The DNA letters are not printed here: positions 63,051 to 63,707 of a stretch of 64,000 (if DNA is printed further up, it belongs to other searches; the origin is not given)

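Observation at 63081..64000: arsR preceded by 2.5 copies of a 35-bp tandem repeat and carrying a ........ palindrome across its -10/start region; paired with an ArsI-like VOC protein containing a vicinal Cys pair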

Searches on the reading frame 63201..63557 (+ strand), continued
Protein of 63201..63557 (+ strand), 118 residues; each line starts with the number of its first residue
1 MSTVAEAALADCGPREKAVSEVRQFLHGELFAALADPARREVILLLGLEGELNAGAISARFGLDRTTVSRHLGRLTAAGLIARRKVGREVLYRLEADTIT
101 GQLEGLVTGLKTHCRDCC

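Call 26: find_encoding_contigs(protein=P0006, flank=6000, max_places=3)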
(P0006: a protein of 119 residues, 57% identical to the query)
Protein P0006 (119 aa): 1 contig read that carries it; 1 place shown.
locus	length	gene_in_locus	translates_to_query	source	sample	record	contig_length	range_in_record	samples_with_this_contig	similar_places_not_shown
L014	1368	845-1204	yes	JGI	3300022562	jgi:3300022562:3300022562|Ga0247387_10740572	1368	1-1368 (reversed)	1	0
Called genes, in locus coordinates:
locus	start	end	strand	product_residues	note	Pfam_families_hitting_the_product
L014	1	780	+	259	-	?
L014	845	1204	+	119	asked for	PF13545:HTH_Crp_2 (weak), PF01022:HTH_5, PF12802:MarR_2, PF12840:HTH_20, PF13412:HTH_24 (weak), PF01978:TrmB (weak), PF09339:HTH_IclR (weak)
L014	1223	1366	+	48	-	?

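Call 27: find_related_loci(query=A1, collection=genome_contigs, flank=4000)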
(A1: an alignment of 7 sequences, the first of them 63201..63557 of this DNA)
Query A1 (118 aa) in genome_contigs; peptide patterns used: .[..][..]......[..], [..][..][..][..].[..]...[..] (x = any residue, [..] = any of these).
310 stretches matched a pattern; 165 encode a relative of the query (tblastn E <= 1e-3); the best 80 are kept; 80 distinct loci.
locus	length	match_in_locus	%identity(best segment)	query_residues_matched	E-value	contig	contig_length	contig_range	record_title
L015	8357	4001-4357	56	1-118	2e-35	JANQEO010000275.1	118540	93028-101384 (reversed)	MAG: Candidatus Binatia bacterium isolate PL23a_bin.3 k99_734909, whole genome shotgun sequence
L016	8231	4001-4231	45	23-99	1e-15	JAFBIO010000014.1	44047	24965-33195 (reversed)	Allofournierella massiliensis strain An912 An912_NODE_14_length_44047_cov_23.483286_pilon, whole genome shotgun sequence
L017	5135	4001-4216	44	28-99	2e-15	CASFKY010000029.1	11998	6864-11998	uncultured Oscillospiraceae bacterium isolate CO.O61.metabat-bins.299 genome assembly, contig: CO.O61.metabat-bins.299.f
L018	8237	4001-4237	40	28-107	6e-15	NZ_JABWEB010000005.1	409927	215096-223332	Massilia sp. BJB1822 5, whole genome shotgun sequence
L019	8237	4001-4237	40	28-107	6e-15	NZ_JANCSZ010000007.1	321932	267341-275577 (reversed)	Massilia sp. YIM B04103 Scaffold7, whole genome shotgun sequence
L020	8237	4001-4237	40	28-107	9e-15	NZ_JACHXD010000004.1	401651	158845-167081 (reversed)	Pseudoduganella violacea strain CECT 8897 Ga0372442_04, whole genome shotgun sequence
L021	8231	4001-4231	42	21-99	6e-14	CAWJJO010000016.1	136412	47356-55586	MAG: uncultured bacterium isolate MFD05674.bin.2.88 genome assembly, contig: contig_70915, whole genome shotgun sequence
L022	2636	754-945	49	30-94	9e-14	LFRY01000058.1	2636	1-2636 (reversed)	MAG: Acholeplasmatales bacterium DTU067 scaffold22674, whole genome shotgun sequence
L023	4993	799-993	45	29-94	1e-13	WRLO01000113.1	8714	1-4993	MAG: Candidatus Cloacimonadota bacterium isolate Th196P3bin22 Ga0099364_10019295, whole genome shotgun sequence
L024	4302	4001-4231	38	31-108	2e-13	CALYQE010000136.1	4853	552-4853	MAG: uncultured Lactobacillus sp. isolate SRR11267042_bin.10_metawrap_v1.3.0_MAG genome assembly, contig: ERZ9515148_295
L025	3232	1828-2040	46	28-99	3e-13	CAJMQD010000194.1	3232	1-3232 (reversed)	TPA_asm: uncultured bacterium isolate SRR7721880-bin.63 genome assembly, contig: NODE_16455_length_3232_cov_4.917532, wh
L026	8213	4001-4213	44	28-99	5e-13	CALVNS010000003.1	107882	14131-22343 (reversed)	MAG: uncultured Eubacteriales bacterium isolate BRZ_BM__bin44 genome assembly, contig: BRZ_BM__NODE_303_length_107882_co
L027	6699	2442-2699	40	12-99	8e-13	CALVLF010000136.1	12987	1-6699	MAG: uncultured Clostridia bacterium isolate E40__bin6 genome assembly, contig: E40__k127_3119365, whole genome shotgun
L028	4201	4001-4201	47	28-95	6e-13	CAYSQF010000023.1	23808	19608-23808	MAG TPA_asm: uncultured Acutalibacter sp. isolate SRP222994_co1_21 genome assembly, contig: NODE_4238_length_23808_cov_6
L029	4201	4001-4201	47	28-95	6e-13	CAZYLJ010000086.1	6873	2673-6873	MAG TPA_asm: uncultured Acutalibacter sp. isolate SRP222994_co1_369 genome assembly, contig: NODE_22379_length_6873_cov_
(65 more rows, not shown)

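Call 29: find_related_loci(query=A1, collection=metagenome_contigs, flank=3000)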
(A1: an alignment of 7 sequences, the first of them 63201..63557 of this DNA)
Query A1 (118 aa) in metagenome_contigs; peptide patterns used: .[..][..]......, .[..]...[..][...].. (x = any residue, [..] = any of these).
600 stretches matched a pattern (row limit reached: there are more); 148 encode a relative of the query (tblastn E <= 1e-3); the best 80 are kept; 80 distinct loci.
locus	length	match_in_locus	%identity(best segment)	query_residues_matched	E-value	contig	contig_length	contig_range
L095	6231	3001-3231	45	23-99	6e-16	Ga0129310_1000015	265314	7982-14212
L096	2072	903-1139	49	29-108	1e-15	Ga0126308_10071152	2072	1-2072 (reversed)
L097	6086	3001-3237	49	29-108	1e-15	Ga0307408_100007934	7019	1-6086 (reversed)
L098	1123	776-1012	49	29-108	1e-15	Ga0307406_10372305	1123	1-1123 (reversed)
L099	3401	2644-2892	42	25-104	4e-15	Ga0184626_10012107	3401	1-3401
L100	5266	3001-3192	49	30-94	5e-14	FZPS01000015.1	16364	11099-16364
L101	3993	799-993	45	29-94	7e-14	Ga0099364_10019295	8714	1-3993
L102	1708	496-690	45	29-94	1e-13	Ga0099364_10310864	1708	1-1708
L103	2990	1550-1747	45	29-95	2e-13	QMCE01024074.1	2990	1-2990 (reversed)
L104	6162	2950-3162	44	28-99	2e-13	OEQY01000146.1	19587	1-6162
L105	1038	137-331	45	29-94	3e-13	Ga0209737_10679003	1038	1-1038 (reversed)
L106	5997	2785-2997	44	28-99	2e-13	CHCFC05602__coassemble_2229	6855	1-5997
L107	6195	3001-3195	44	29-94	5e-13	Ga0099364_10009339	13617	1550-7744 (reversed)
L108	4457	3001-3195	44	29-94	5e-13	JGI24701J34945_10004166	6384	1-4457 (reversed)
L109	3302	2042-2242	46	29-96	1e-12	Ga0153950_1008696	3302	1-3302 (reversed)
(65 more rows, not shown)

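Call 34: search_solved_structures(query=window:63201-63557:+, max_evalue=0.001, show_alignments=4)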
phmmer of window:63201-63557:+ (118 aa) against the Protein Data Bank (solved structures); distinct sequences matched with E-value up to 0.001: 21.
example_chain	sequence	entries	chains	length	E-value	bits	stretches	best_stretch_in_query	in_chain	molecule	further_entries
7p6f_AAA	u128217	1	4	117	8.7e-11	45.5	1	29-98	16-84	Transcriptional regulator SrnR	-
2oqg_A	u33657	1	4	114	1.1e-08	38.8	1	29-94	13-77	Possible transcriptional regulator, ArsR family protein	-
2jsc_A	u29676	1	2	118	1.2e-08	38.7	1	21-102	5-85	Transcriptional regulator Rv1994c/MT2050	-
1r22_A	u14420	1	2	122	3.5e-08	37.1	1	17-101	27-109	Transcriptional repressor smtB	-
3f6v_A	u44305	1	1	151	7.9e-08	36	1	32-99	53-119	Possible transcriptional regulator, ArsR family protein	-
1r1t_A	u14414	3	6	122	9.9e-08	35.7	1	17-104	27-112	Transcriptional repressor smtB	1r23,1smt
6jmi_A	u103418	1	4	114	4.2e-07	33.6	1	23-100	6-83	Uncharacterized HTH-type transcriptional regulator Rv0081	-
6j0e_A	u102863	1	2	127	4.5e-07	33.5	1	26-98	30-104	Arsenic responsive repressor ArsR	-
4k2e_A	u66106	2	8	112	6e-07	33.1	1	30-104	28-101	Transcriptional activator HlyU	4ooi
7txm_A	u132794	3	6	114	3.5e-06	30.7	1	27-108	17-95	Transcriptional regulator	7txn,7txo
4omy_A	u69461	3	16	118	3.7e-06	30.6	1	28-103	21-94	NolR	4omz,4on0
3pqj_A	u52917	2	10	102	6.7e-06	29.8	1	29-96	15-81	Biofilm growth-associated repressor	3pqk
3jth_A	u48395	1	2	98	1.5e-05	28.7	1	30-104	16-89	Transcription activator HlyU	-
5znx_A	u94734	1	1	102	1.6e-05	28.6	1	30-103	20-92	Transcriptional activator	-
7r22_A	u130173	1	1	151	1.7e-05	28.5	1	29-98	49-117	ArsR family transcriptional regulator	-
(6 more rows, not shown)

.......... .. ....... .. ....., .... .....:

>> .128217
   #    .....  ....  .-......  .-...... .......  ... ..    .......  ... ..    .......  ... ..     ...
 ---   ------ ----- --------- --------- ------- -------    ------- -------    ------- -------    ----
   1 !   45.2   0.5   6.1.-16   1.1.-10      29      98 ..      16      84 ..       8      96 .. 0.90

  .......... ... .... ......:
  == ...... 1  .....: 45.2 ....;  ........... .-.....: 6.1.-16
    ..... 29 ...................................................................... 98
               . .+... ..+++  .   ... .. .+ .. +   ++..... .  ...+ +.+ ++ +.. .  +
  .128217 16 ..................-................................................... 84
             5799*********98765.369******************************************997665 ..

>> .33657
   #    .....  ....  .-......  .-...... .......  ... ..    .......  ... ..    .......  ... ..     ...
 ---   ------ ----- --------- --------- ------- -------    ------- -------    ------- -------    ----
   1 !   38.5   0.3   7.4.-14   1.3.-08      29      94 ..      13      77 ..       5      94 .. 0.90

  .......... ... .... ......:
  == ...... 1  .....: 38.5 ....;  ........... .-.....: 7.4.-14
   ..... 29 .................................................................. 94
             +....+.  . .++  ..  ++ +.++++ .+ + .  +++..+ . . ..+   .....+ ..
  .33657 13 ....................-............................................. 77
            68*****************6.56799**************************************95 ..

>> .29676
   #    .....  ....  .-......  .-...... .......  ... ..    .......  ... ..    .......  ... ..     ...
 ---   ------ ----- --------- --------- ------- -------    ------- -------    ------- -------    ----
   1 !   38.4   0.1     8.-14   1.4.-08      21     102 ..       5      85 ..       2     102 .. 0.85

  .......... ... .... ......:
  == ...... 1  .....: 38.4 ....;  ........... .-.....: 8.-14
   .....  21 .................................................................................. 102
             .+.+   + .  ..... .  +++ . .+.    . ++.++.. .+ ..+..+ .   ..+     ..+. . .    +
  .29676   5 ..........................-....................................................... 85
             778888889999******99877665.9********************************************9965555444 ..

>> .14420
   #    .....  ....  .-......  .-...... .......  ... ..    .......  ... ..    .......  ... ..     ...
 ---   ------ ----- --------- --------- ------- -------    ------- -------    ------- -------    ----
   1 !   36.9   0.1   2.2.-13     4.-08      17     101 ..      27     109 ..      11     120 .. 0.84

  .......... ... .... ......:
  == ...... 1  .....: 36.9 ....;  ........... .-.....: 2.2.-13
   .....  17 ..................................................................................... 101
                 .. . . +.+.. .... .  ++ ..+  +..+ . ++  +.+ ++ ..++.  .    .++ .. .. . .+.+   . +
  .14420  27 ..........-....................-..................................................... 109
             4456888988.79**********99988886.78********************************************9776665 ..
